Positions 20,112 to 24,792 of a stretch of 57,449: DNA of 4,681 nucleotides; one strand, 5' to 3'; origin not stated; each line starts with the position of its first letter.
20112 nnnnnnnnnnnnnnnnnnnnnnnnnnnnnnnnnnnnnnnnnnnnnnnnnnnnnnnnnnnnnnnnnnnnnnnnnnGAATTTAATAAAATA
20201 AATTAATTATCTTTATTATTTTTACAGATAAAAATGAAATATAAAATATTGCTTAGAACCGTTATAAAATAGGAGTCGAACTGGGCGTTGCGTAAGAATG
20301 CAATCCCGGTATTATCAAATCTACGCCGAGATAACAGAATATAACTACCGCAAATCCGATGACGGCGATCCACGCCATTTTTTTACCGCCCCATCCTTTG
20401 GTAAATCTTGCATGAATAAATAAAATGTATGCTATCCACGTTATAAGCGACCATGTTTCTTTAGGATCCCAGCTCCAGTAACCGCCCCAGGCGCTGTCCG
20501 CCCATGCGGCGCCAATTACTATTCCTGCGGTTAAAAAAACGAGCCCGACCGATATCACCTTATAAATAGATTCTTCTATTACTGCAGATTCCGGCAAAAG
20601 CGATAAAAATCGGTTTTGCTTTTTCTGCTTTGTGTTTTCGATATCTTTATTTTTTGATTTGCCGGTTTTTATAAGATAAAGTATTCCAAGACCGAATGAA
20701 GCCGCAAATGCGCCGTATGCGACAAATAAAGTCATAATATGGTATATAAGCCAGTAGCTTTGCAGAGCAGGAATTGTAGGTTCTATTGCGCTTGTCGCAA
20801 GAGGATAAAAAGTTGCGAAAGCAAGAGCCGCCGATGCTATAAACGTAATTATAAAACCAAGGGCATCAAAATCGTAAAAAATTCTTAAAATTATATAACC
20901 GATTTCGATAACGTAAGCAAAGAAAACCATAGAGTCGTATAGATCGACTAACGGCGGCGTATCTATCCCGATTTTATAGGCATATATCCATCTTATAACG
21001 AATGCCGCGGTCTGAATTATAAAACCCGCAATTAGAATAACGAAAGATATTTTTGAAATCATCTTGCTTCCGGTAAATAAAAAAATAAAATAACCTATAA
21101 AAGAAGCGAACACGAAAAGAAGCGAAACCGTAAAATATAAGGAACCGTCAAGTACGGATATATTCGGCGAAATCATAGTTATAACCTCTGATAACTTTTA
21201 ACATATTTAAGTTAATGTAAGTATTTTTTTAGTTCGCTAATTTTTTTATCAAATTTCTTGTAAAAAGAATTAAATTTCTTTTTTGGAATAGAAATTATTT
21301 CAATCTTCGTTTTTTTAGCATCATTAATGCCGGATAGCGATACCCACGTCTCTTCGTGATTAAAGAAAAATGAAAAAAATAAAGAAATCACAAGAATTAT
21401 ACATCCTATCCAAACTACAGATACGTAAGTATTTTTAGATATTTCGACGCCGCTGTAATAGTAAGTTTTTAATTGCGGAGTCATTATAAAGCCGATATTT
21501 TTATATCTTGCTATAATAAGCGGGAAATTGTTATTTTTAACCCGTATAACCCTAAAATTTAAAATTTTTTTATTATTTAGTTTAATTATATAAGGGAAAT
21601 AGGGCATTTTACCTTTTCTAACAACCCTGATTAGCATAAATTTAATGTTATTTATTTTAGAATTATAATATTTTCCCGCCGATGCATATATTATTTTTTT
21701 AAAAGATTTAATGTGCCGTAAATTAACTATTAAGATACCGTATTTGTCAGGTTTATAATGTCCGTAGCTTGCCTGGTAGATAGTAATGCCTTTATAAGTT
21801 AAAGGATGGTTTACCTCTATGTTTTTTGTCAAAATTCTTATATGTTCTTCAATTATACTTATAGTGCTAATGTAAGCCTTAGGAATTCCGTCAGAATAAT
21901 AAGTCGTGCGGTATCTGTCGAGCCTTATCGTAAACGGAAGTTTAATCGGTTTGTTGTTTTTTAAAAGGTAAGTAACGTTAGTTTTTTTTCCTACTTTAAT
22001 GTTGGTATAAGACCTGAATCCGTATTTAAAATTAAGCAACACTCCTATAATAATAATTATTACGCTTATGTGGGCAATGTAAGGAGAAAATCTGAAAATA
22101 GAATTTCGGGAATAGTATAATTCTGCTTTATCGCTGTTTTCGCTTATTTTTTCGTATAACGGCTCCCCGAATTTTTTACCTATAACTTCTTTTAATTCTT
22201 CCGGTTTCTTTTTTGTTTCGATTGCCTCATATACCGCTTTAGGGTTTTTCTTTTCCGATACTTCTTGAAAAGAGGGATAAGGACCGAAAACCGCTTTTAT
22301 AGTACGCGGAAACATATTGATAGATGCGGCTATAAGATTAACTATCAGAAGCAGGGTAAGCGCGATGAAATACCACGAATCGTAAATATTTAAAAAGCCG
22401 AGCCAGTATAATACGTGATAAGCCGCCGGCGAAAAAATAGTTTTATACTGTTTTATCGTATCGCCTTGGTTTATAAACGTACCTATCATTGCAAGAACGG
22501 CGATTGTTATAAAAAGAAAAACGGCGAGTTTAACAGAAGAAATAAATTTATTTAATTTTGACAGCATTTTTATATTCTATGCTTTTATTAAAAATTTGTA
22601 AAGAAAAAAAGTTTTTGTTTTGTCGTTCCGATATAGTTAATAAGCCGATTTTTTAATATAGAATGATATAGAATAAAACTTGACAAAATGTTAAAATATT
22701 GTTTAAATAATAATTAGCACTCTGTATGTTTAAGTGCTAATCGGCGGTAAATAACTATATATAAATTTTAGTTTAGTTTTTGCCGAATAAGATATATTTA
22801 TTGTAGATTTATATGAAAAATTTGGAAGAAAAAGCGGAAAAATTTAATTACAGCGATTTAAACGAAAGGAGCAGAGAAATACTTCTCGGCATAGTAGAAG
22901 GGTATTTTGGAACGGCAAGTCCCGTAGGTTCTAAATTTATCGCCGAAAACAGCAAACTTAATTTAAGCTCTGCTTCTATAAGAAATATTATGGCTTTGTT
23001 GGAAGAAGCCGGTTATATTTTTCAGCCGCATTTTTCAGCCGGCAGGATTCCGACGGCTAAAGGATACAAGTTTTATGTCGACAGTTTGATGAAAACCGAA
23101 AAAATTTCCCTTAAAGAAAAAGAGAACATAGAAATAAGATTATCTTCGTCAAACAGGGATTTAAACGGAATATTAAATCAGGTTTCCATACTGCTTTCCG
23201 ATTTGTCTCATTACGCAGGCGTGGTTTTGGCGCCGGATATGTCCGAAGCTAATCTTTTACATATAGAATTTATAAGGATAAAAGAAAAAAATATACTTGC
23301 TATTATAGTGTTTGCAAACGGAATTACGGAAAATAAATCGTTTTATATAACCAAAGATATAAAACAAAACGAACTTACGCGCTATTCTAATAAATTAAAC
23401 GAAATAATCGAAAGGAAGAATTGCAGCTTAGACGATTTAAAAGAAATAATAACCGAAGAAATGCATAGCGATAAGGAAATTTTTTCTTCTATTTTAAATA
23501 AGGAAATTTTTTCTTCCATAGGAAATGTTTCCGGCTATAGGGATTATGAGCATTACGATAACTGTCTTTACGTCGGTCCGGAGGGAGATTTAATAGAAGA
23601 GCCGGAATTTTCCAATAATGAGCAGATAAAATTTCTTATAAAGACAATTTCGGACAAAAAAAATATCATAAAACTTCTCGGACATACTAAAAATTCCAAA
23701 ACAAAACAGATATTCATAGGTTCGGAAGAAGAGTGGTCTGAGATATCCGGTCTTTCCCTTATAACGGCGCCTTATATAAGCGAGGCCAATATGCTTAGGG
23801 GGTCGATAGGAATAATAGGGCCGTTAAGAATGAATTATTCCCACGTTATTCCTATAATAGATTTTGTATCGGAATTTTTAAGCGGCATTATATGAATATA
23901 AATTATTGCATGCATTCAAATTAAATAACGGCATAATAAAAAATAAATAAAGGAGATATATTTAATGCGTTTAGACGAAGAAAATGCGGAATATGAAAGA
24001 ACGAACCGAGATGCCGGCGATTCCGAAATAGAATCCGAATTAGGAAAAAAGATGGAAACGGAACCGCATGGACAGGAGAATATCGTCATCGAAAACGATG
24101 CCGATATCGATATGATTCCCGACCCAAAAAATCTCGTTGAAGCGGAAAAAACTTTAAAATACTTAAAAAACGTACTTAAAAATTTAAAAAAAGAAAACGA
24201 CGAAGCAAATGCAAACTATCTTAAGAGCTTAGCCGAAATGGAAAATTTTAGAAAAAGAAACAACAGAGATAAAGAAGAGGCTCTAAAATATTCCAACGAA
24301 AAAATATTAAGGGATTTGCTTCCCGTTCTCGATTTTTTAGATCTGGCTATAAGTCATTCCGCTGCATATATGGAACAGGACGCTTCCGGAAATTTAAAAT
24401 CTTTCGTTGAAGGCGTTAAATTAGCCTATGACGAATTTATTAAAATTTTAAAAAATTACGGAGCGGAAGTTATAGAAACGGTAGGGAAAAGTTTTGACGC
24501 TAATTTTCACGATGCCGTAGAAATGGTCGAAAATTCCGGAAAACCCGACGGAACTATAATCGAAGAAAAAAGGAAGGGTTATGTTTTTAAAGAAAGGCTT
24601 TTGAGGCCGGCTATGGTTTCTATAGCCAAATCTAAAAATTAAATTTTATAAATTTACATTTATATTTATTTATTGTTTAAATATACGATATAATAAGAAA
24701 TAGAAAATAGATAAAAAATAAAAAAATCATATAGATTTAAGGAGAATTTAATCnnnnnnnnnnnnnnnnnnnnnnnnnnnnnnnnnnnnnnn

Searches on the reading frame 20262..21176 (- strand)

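Call 43: search_protein_families(library=pfam, max_evalue=0.000001, proteins=[window:20262-21176:-])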
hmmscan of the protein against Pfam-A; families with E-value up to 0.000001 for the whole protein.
window:20262-21176:- (304 aa): 1 family
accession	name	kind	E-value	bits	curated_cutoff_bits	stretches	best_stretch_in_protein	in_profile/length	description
PF01578.25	Cytochrom_C_asm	-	5.7e-48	163.8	29.9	1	77-293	2-212/212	Cytochrome C assembly protein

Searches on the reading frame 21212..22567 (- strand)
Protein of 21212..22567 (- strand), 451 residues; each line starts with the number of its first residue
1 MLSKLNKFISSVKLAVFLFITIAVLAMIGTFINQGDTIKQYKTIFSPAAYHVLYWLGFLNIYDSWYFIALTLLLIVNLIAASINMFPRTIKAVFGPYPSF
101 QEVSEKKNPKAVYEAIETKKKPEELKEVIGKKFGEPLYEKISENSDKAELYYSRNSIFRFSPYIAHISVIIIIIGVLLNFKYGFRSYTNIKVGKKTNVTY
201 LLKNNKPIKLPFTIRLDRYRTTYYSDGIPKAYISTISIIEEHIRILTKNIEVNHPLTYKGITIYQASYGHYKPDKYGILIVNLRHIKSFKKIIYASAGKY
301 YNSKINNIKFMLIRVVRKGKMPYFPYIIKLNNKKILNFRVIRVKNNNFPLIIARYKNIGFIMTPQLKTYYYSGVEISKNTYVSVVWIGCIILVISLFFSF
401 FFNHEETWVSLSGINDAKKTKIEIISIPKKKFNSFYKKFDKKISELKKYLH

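Call 43: search_protein_families(library=pfam, max_evalue=0.000001, proteins=[window:21212-22567:-])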
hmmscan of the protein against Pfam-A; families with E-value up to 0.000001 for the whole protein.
window:21212-22567:- (451 aa): 1 family
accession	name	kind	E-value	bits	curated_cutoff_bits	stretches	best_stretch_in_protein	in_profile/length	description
PF05140.19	ResB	-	3.4e-70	237.6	24.6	2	12-290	1-287/486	ResB-like family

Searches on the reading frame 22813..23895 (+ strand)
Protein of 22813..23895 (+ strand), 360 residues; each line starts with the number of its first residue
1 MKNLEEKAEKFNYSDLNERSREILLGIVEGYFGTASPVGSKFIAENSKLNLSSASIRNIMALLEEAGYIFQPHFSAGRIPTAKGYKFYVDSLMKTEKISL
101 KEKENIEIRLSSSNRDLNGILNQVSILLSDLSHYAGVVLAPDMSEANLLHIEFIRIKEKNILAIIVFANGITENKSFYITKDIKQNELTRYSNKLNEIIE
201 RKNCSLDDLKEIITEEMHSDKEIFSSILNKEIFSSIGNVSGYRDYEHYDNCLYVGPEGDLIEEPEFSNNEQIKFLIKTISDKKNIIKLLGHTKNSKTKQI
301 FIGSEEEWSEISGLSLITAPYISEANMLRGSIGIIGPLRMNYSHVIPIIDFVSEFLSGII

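Call 43: search_protein_families(library=pfam, max_evalue=0.000001, proteins=[window:22813-23895:+])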
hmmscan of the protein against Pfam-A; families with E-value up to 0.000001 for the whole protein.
window:22813-23895:+ (360 aa): 1 family
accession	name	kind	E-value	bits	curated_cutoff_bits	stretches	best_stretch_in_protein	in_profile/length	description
PF01628.27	HrcA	-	3.2e-46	158.5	22.2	1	120-346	3-215/215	HrcA protein C terminal domain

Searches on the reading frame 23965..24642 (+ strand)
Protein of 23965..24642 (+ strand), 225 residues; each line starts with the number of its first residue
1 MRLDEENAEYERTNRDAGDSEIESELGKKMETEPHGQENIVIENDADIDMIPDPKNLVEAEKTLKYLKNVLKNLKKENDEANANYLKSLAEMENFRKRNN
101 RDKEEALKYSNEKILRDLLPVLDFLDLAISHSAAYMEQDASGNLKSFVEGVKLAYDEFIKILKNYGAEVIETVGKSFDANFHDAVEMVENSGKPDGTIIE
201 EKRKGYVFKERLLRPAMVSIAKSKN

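Call 43: search_protein_families(library=pfam, max_evalue=0.000001, proteins=[window:23965-24642:+])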
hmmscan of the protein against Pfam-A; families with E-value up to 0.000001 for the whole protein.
window:23965-24642:+ (225 aa): 1 family
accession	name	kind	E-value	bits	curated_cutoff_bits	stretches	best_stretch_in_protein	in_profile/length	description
PF01025.24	GrpE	-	5.3e-47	160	25.8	1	56-222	5-165/165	GrpE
